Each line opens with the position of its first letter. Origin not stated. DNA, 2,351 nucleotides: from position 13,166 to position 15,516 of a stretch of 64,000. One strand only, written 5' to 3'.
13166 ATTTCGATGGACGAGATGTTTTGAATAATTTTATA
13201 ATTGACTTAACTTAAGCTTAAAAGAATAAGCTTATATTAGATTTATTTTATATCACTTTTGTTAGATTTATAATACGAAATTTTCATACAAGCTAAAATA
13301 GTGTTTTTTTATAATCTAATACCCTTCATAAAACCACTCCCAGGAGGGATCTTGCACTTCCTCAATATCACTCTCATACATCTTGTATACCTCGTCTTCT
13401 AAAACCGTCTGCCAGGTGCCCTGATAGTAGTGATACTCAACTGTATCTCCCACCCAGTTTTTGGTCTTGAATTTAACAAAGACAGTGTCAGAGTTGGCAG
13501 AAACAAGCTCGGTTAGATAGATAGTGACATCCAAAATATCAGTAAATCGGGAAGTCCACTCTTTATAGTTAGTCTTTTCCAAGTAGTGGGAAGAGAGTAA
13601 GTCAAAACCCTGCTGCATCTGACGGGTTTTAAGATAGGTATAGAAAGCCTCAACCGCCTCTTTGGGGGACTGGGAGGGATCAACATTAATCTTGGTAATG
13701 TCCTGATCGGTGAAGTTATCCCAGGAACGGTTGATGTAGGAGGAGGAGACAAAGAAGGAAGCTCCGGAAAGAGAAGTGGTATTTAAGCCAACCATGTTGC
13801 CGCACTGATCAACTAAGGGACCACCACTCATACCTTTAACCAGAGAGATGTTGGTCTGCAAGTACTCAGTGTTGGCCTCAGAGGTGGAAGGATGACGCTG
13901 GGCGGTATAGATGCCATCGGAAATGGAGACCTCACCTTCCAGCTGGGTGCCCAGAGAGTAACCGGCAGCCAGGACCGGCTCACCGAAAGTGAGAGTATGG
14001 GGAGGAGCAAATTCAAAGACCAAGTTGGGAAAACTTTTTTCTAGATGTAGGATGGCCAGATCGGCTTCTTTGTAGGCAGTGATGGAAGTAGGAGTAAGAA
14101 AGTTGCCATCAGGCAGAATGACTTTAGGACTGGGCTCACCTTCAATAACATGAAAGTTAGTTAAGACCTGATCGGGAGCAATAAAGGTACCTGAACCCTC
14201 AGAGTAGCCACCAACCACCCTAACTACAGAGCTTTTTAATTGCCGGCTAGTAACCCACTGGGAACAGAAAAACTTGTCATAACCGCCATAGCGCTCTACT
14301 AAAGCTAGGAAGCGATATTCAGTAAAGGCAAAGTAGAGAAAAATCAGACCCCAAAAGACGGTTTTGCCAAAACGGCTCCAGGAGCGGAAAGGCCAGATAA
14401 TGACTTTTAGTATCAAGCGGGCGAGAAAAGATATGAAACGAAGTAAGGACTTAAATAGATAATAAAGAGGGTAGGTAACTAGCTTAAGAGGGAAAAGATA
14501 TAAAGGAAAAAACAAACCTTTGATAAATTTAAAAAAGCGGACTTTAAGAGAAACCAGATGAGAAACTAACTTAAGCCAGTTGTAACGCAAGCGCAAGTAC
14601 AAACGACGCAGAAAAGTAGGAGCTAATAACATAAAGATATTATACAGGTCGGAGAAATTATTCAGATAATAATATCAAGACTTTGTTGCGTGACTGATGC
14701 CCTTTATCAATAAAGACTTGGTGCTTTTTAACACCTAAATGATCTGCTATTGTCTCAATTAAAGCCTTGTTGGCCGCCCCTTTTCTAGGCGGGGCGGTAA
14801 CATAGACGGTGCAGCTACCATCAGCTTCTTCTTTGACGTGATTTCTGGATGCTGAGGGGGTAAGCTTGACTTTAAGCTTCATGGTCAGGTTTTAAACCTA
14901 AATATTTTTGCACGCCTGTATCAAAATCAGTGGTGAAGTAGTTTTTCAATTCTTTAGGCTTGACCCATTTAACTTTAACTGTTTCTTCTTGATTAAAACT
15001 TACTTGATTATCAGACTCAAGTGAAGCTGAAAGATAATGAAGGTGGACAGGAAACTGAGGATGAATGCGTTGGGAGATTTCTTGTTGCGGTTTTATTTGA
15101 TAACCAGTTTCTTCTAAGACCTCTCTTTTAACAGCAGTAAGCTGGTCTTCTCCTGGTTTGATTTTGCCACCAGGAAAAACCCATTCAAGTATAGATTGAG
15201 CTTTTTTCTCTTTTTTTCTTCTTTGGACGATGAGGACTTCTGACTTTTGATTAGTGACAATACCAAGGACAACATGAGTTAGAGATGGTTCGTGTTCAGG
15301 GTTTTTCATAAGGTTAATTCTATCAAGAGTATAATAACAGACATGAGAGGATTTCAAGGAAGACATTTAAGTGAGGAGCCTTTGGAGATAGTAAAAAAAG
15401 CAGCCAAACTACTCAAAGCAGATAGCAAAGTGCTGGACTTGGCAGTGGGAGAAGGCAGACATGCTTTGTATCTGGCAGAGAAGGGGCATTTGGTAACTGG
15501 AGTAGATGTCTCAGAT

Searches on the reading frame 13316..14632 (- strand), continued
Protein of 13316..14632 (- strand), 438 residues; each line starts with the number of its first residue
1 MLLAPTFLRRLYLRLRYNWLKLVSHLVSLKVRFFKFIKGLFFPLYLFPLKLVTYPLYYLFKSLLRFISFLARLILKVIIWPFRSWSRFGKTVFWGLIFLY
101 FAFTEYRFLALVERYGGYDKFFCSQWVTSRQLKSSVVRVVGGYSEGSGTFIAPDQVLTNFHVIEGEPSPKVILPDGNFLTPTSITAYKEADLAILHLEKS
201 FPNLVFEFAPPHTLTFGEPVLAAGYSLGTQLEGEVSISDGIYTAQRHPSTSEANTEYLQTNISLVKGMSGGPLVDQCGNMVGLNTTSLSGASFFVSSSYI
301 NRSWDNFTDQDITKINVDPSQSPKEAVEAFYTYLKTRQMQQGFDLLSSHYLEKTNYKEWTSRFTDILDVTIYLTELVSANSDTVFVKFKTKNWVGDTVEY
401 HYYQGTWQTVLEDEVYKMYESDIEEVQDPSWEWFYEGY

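Call 63: find_encoding_contigs(protein=P0393, flank=8000, max_places=2)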
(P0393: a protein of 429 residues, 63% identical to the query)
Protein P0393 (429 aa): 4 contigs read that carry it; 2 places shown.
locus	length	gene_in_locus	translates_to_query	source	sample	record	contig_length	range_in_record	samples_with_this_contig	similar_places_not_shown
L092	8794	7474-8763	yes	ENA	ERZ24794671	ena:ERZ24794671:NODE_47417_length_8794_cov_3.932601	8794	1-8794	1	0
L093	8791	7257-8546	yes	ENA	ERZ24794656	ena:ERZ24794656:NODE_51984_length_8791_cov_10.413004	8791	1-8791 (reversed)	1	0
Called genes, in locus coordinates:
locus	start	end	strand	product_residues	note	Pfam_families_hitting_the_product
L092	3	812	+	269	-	?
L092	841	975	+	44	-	-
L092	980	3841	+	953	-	PF04851:ResIII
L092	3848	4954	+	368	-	PF00149:Metallophos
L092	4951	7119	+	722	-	PF02463:SMC_N, PF13175:AAA_15, PF13476:AAA_23, PF13514:AAA_27 (weak), PF13555:AAA_29 (weak), PF13304:AAA_21 (faint), PF13558:SbcC_Walker_B (weak)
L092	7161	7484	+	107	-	-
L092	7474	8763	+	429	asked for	PF00089:Trypsin (faint), PF13365:Trypsin_2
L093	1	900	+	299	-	?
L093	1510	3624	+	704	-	-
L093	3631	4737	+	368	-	PF00149:Metallophos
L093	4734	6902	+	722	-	PF02463:SMC_N, PF13175:AAA_15, PF13476:AAA_23, PF13514:AAA_27 (weak), PF13555:AAA_29 (weak), PF13304:AAA_21 (faint), PF13558:SbcC_Walker_B (weak)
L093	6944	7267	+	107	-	-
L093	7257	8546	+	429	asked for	PF00089:Trypsin (faint), PF13365:Trypsin_2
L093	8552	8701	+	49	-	-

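Call 65: search_protein_families(library=pfam, proteins=[L001:5052-6056:+, L001:7040-7924:+, L001:7943-8575:+, L001:9653-9955:+, L001:11245-11913:+, L001:11859-12668:+, L001:12752-13258:+, L001:13776-15515:+, L001:16735-17781:+, L001:17785-19719:+], max_evalue=0.001)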
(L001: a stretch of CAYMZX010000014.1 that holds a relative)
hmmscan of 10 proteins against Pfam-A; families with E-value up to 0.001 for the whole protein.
L001:5052-6056:+ (334 aa): 8 families
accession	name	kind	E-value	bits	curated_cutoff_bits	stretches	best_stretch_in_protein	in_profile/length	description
PF12146.15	Hydrolase_4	-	7.2e-12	45.5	27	2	131-206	22-94/239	Serine aminopeptidase, S33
PF01738.24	DLH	-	2.2e-11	44.2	21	2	97-205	3-114/217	Dienelactone hydrolase family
PF00326.27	Peptidase_S9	-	1.2e-09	38.5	22.6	1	133-331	7-208/213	Prolyl oligopeptidase family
PF00561.26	Abhydrolase_1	-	8.6e-06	26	25.8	1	133-207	20-88/245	alpha/beta hydrolase fold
PF07224.18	Chlorophyllase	-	1.5e-05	24.4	26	1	97-205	31-133/301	Chlorophyllase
PF05448.18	AXE1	-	6.7e-05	22.2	21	0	79-122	54-97/321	Acetyl xylan esterase (AXE1)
PF20434.5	BD-FAE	-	7.4e-05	22.8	26.8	0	103-203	8-104/215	BD-FAE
PF02129.25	Peptidase_S15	-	0.00059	20.1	23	0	101-159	11-70/262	X-Pro dipeptidyl-peptidase (S15 family)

L001:7040-7924:+ (294 aa): 2 families
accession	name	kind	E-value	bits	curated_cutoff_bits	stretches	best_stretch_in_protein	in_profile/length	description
PF05697.18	Trigger_N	-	2.1e-26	93.4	22.2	1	15-130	8-122/144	Bacterial trigger factor protein (TF)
PF05698.19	Trigger_C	-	2e-18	67.4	22.7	1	157-290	22-160/162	Bacterial trigger factor protein (TF) C-terminus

L001:7943-8575:+ (210 aa): 1 family
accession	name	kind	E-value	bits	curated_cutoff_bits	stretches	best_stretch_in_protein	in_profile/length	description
PF18904.5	DUF5660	-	2.4e-34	118.3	24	1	105-210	2-109/109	Domain of unknown function (DUF5660)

L001:9653-9955:+ (100 aa): 0 families

L001:11245-11913:+ (222 aa): 0 families

L001:11859-12668:+ (269 aa): 2 families
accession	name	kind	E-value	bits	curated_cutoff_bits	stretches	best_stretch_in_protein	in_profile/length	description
PF00565.23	SNase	-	1.8e-20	73.8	21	1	103-204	2-106/107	Staphylococcal nuclease homologue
PF05901.16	Excalibur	-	1.3e-05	25.9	22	1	231-264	1-35/36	Excalibur calcium-binding domain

L001:12752-13258:+ (168 aa): 1 family
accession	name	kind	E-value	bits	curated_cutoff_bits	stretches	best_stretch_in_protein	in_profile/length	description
PF12705.13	PDDEXK_1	-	0.00022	21.7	22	1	85-149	122-186/247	PD-(D/E)XK nuclease superfamily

L001:13776-15515:+ (579 aa): 3 families
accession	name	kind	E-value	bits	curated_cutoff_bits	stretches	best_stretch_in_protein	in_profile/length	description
PF00587.30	tRNA-synt_2b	-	6.2e-41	140.8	29.3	1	261-470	8-179/179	tRNA synthetase class II core domain (G, H, P, S and T)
PF03129.25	HGTP_anticodon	-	2.2e-21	76.3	21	1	482-571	1-93/94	Anticodon binding domain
PF07973.19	tRNA_SAD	-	5.4e-09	36.3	24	1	104-154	1-44/44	Threonyl and Alanyl tRNA synthetase second additional domain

L001:16735-17781:+ (348 aa): 2 families
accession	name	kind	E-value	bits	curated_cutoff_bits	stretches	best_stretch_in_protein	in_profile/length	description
PF01409.25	tRNA-synt_2d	-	2.2e-77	260.3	19.8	1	88-348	3-246/246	tRNA synthetases class II core domain (F)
PF02912.23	Phe_tRNA-synt_N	-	1.3e-15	57.5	22.3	1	21-84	2-65/69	Aminoacyl tRNA synthetase class II, N-terminal domain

L001:17785-19719:+ (644 aa): 4 families
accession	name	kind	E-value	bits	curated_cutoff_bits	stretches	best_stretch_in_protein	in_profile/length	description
PF03483.22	B3_4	-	3.6e-56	189.9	29.3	1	102-274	2-173/174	B3/4 domain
PF17759.6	tRNA_synthFbeta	-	1.4e-28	100.3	22.4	1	364-535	1-196/214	Phenylalanyl tRNA synthetase beta chain CLM domain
PF03484.21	B5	-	1.1e-19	70.8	28.6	1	295-361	1-67/67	tRNA synthetase B5 domain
PF03147.19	FDX-ACB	-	5.4e-14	52.8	31.1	1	559-642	1-93/94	Ferredoxin-fold anticodon binding domain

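Call 66: find_encoding_contigs(protein=P0445, flank=8000, max_places=1)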
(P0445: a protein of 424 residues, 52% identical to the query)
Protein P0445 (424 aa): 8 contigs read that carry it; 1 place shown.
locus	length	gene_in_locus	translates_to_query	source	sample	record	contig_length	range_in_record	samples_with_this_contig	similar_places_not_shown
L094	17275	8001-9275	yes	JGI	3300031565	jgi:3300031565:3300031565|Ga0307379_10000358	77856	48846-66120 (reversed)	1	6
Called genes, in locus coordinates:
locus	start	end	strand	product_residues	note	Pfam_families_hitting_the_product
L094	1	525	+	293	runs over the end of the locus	PF00535:Glycos_transf_2, PF10111:Glyco_tranf_2_2 (weak), PF13641:Glyco_tranf_2_3, PF13712:Glyco_tranf_2_5 (faint)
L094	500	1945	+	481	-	PF04932:Wzy_C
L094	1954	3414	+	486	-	PF02366:PMT, PF13231:PMT_2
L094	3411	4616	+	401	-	PF13439:Glyco_transf_4, PF00534:Glycos_transf_1, PF13692:Glyco_trans_1_4, PF13524:Glyco_trans_1_2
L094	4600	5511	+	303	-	PF00535:Glycos_transf_2, PF10111:Glyco_tranf_2_2 (faint), PF13641:Glyco_tranf_2_3, PF13632:Glyco_trans_2_3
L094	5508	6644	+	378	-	PF13439:Glyco_transf_4, PF00534:Glycos_transf_1, PF20706:GT4-conflict, PF13692:Glyco_trans_1_4, PF13524:Glyco_trans_1_2 (weak)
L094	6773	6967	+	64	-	-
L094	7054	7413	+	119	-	PF04542:Sigma70_r2 (weak)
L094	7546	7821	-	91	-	-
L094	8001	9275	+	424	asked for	PF13365:Trypsin_2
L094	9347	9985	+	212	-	PF01726:LexA_DNA_bind, PF00717:Peptidase_S24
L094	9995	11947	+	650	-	PF13588:HSDR_N_2, PF02384:N6_Mtase, PF07669:Eco57I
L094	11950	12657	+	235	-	-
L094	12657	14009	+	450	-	PF01420:Methylase_S (weak)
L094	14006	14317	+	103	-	-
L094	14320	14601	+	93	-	-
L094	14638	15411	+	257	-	PF12705:PDDEXK_1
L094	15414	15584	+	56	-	-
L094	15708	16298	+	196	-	PF23023:Anti-Pycsar_Apyc1 (weak), PF00753:Lactamase_B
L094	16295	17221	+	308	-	PF00730:HhH-GPD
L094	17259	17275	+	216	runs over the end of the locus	PF01209:Ubie_methyltran, PF13489:Methyltransf_23, PF01728:FtsJ (weak), PF02353:CMAS (weak), PF13847:Methyltransf_31, PF08241:Methyltransf_11, PF08242:Methyltransf_12, PF13649:Methyltransf_25, +1 more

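Call 67: find_encoding_contigs(protein=P0431, flank=8000, max_places=1)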
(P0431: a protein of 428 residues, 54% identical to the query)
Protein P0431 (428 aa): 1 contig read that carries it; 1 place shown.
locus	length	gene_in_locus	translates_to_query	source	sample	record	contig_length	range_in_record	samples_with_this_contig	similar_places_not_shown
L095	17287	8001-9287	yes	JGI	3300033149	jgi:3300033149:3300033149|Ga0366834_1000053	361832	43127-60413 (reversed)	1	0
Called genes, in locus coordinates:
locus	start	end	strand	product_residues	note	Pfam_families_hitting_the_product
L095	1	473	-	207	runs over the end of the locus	PF00300:His_Phos_1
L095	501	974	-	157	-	PF13302:Acetyltransf_3 (weak), PF13420:Acetyltransf_4 (weak), PF13527:Acetyltransf_9 (weak), PF00583:Acetyltransf_1, PF13673:Acetyltransf_10, PF13508:Acetyltransf_7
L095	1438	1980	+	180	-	PF20408:Abhydrolase_11 (weak)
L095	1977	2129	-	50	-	-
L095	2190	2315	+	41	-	-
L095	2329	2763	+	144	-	-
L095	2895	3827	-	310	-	PF19077:Big_13 (faint), PF17936:Big_6 (weak), PF00565:SNase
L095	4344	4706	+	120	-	-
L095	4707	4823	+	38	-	-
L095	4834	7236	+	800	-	PF03235:GmrSD_N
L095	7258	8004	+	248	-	PF12705:PDDEXK_1 (weak)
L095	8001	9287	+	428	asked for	PF13365:Trypsin_2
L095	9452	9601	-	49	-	-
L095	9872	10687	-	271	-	PF01209:Ubie_methyltran, PF01728:FtsJ (faint), PF13847:Methyltransf_31, PF08241:Methyltransf_11, PF08242:Methyltransf_12, PF13649:Methyltransf_25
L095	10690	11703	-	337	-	-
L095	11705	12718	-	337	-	PF00152:tRNA-synt_2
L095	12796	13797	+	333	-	PF02016:Peptidase_S66, PF17676:Peptidase_S66C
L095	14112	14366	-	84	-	-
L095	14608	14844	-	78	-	PF03477:ATP-cone (weak)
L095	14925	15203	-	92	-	PF11373:DUF3175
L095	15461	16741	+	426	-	-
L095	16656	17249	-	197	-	PF14238:DUF4340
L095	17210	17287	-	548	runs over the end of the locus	PF23357:DUF7088, PF09822:ABC_transp_aux, PF23355:IFT52_GIFT (faint)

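Call 68: find_encoding_contigs(protein=P0450, flank=8000, max_places=1)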
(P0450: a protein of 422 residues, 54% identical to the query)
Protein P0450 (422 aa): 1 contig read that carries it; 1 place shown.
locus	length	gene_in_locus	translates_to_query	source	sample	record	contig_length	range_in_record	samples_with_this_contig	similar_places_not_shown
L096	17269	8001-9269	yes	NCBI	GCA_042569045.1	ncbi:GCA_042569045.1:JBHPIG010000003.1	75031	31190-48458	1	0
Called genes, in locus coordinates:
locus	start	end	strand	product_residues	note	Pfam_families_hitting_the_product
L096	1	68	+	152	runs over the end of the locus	PF07963:N_methyl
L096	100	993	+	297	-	-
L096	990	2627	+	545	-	PF16927:HisKA_7TM, PF00512:HisKA, PF02518:HATPase_c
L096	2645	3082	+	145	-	PF00072:Response_reg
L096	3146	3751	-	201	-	-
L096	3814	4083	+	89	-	-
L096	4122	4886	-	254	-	-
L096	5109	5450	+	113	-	-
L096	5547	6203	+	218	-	PF13541:ChlI, PF01078:Mg_chelatase (faint)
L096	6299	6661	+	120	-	-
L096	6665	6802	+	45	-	-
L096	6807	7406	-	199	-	-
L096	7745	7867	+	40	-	-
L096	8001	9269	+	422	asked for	PF13365:Trypsin_2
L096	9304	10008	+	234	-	-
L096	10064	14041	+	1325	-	PF13195:DUF4011, PF13086:AAA_11, PF13604:AAA_30 (faint), PF13245:AAA_19 (faint), PF13086:AAA_11 (weak), PF13087:AAA_12, PF04480:DUF559 (weak), PF18741:MTES_1575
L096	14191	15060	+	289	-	PF11784:DUF3320 (faint), PF02701:Zn_ribbon_Dof (weak)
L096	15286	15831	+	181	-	PF00589:Phage_integrase, PF22823:MrpR_C_cat (weak)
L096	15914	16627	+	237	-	-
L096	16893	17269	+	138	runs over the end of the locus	PF16677:GP3_package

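Call 70: search_protein_families(library=padloc, proteins=[L095:4834-7236:+, L095:7258-8004:+, L096:10064-14041:+, L096:9304-10008:+, L094:9995-11947:+, L094:12657-14009:+, L092:980-3841:+, L092:4951-7119:+, L092:3848-4954:+, L091:5933-6577:+], max_evalue=0.00001)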
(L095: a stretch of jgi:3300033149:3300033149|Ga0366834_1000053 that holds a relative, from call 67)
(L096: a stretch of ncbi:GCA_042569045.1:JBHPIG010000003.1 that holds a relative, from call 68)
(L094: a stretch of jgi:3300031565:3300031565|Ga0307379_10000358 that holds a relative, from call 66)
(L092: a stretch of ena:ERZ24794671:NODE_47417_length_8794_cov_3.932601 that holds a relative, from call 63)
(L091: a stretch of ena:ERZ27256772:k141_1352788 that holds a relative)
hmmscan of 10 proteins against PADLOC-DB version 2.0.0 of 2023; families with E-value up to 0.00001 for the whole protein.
L095:4834-7236:+ (800 aa): 12 families
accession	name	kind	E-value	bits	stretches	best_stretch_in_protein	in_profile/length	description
PDLC04709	PDC-M55C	-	1.5e-48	163.8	2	14-106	17-108/554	-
PDLC04151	HEC-05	-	1.1e-46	157.8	2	7-122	21-144/600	-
PDLC04150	HEC-05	-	7.7e-27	92.4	2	13-127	9-132/583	-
PDLC04152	HEC-05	-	3.3e-19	66.9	2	176-324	226-375/566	-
PDLC04153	HEC-05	-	5.7e-16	55.8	1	18-130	13-134/621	-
PDLC04592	PDC-M34B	-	1.2e-12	45.9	1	530-641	61-169/192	-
PDLC03877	NsnA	-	1.4e-10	39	1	5-203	43-191/385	-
PDLC02695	Orf5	-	8.9e-09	32.2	1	22-152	16-134/601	Orf5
PDLC02792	SspE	-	1.8e-08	31.2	0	22-49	21-47/771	SspE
PDLC04027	PD-T4-2_A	-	7.7e-07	26.5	0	15-58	41-85/363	-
PDLC04591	PDC-M34B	-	6.9e-06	24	0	529-640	53-162/185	-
PDLC04157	HEC-06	-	7.1e-06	22.9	0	11-108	8-92/558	-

L095:7258-8004:+ (248 aa): 4 families
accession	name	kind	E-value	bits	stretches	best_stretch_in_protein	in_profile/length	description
PDLC01250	Cas4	-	2.4e-08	32.4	1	106-242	51-165/168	"CAS-I,CAS-II,CAS-III,CAS-IV,CAS-V,CAS-VI; acquisition_associated"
PDLC00944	Cas4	-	1.3e-07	30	1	117-243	66-175/177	Cas4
PDLC01447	Cas4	-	2.9e-07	29.1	1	23-242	5-155/161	"CAS-I,CAS-II,CAS-III,CAS-IV,CAS-V,CAS-VI; acquisition_associated"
PDLC00943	Cas4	-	7e-07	27.4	0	121-242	71-176/180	CRISPR-associated protein Cas4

L096:10064-14041:+ (1325 aa): 7 families
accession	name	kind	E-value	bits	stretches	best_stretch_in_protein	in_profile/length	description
PDLC05009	PDC-S37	-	0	1076.1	1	25-1317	5-1350/1550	-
PDLC02194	Hhe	-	1.7e-158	527.5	2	823-1308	1289-1783/1911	-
PDLC03920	MkoA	-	3.8e-28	96.3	1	288-1188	616-1098/1112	-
PDLC03924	MkoC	-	7.3e-28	95.2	1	568-1160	373-942/1136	-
PDLC03921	MkoA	-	7.2e-18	61.7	2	270-346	1013-1088/1607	-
PDLC04140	mad8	-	3.2e-09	34.8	1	301-464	26-166/314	mads_8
PDLC02895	DpdJ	-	1.2e-06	23.7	0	1097-1161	394-453/2112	DpdJ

L096:9304-10008:+ (234 aa): 0 families

L094:9995-11947:+ (650 aa): 48 families (the best 25 are shown)
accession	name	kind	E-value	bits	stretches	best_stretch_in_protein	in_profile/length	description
PDLC03034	MTase_I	-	1.1e-162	540.8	1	63-649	49-669/672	Type I methyltransferase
PDLC03318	MTase_II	-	2.4e-72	242.4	1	144-615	138-668/723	Type II methyltransferase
PDLC03021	MTase_I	-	5.6e-47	158.7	2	273-429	104-263/491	Type I methyltransferase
PDLC03218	MTase_II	-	6.6e-47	158.3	2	467-609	371-513/532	Type II methyltransferase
PDLC03030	MTase_I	-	1.4e-41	140.8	1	67-583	46-589/670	Type I methyltransferase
PDLC03018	MTase_I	-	2.4e-38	130.1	2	69-376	22-349/749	Type I methyltransferase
PDLC04134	mad2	-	2.1e-37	127.1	1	107-643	34-490/492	mads_2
PDLC03026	MTase_I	-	6.2e-31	106.1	1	258-583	66-362/487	Type I methyltransferase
PDLC03317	MTase_II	-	3.2e-25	86.6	2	467-629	424-581/831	Type II methyltransferase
PDLC03025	MTase_I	-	6.6e-25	85.8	2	317-427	144-256/569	Type I methyltransferase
PDLC03357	MTase_II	-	9.6e-23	78.4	2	468-605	222-362/620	Type II methyltransferase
PDLC03624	REase_MTase_IIG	-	1.5e-22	77.4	1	314-591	399-658/1271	Type IIG restriction enzyme-methyltransferase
PDLC03031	MTase_I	-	4.2e-22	76.2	1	315-580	163-406/834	Type I methyltransferase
PDLC03022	MTase_I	-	7.1e-21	72.2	1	310-605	159-429/857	Type I methyltransferase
PDLC03036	MTase_I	-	5.5e-18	62.7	2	296-439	183-323/635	Type I methyltransferase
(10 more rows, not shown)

L094:12657-14009:+ (450 aa): 56 families (the best 25 are shown)
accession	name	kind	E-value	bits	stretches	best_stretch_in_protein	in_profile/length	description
PDLC03095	Specificity_I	-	2.3e-44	149.9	1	14-444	22-462/473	Type I specificity subunit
PDLC04137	mad5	-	1.1e-30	105.1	1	38-443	6-391/392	mads_5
PDLC03197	Specificity_I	-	3.4e-30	103.3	2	10-270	13-274/459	Type I specificity subunit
PDLC03181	Specificity_I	-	9.5e-30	101.6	3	179-267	176-265/454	Type I specificity subunit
PDLC03120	Specificity_I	-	1e-27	95.5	1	6-443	15-451/515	Type I specificity subunit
PDLC03100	Specificity_I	-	8e-27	92.7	2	30-200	189-365/392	Type I specificity subunit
PDLC03179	Specificity_I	-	9.2e-27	92.2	2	37-179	396-541/589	Type I specificity subunit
PDLC03089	Specificity_I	-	1.7e-26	91.3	2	37-180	7-152/446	Type I specificity subunit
PDLC03169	Specificity_I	-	2.5e-26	91.1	2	37-179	223-368/461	Type I specificity subunit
PDLC03072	Specificity_I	-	5.5e-26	89.6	2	58-211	263-421/448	Type I specificity subunit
PDLC03155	Specificity_I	-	2.2e-25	87.5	1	15-269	15-280/520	Type I specificity subunit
PDLC03168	Specificity_I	-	3.3e-23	80.9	2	37-213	7-180/459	Type I specificity subunit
PDLC03069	Specificity_I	-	3.7e-23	80.3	2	35-179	190-340/387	Type I specificity subunit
PDLC03086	Specificity_I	-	4.5e-23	79.9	2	46-181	24-158/458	Type I specificity subunit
PDLC03105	Specificity_I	-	9.6e-23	79.3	2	46-211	253-419/448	Type I specificity subunit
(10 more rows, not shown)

L092:980-3841:+ (953 aa): 1 family
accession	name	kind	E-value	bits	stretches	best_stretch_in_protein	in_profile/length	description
PDLC03648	REase_III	-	2.2e-11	40.7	1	288-505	177-381/871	Type III restriction enzyme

L092:4951-7119:+ (722 aa): 57 families (the best 25 are shown)
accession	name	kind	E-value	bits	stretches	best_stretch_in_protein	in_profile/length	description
PDLC04135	mad3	-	4.8e-29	100.1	2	480-718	140-347/374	mads_3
PDLC03859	LmuB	-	8.5e-29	99.2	2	1-520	3-480/611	-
PDLC02979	AriA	-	6.8e-28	96.5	1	1-390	1-278/373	-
PDLC02730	PbeC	-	8.1e-18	62.5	2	437-691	379-628/651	PbeC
PDLC02714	PbeC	-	4.8e-16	56.7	1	1-271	1-290/651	PbeC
PDLC02747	PbeC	-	2.3e-15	54.5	1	3-99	3-108/632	PbeC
PDLC03863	LmuB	-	2.7e-15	54.1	1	2-490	4-452/610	-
PDLC00271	PtuA1|PtuA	-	3.9e-15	54.3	1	1-133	1-137/421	AAA ATPase domain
PDLC00299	PtuA1|PtuA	-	5.5e-15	53.3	1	2-47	54-99/535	AAA ATPase domain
PDLC00278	PtuA1|PtuA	-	8.3e-15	53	1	1-57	1-57/436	AAA ATPase domain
PDLC00310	PtuA1|PtuA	-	2.1e-14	51.5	1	1-49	1-49/443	AAA ATPase domain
PDLC00298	PtuA1|PtuA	-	2.7e-13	47.8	1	1-94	1-110/423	AAA ATPase domain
PDLC02750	PbeC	-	6.4e-13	46.1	1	1-487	1-483/629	PbeC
PDLC02741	PbeC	-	1.4e-12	44.9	1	1-455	1-467/644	PbeC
PDLC02722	PbeC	-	1.7e-12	44.8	1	1-287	1-281/643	PbeC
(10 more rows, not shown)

L092:3848-4954:+ (368 aa): 0 families

L091:5933-6577:+ (214 aa): 0 families

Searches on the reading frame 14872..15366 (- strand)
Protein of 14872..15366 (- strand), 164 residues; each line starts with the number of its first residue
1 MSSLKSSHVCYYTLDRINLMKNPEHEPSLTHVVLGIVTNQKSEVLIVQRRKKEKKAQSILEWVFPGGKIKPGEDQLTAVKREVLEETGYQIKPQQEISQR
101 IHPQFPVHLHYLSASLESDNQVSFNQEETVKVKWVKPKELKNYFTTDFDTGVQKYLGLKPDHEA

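Call 40: search_protein_families(library=pfam, proteins=[window:14872-15366:-], max_evalue=0.001)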
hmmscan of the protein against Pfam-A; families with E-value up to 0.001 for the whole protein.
window:14872-15366:- (164 aa): 2 families
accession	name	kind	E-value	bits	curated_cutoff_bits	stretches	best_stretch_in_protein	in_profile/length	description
PF00293.34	NUDIX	-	7.6e-20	71.7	21.1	1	32-141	5-119/134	NUDIX domain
PF14815.12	NUDIX_4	-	3.8e-08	33.5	35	1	35-143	3-101/113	NUDIX domain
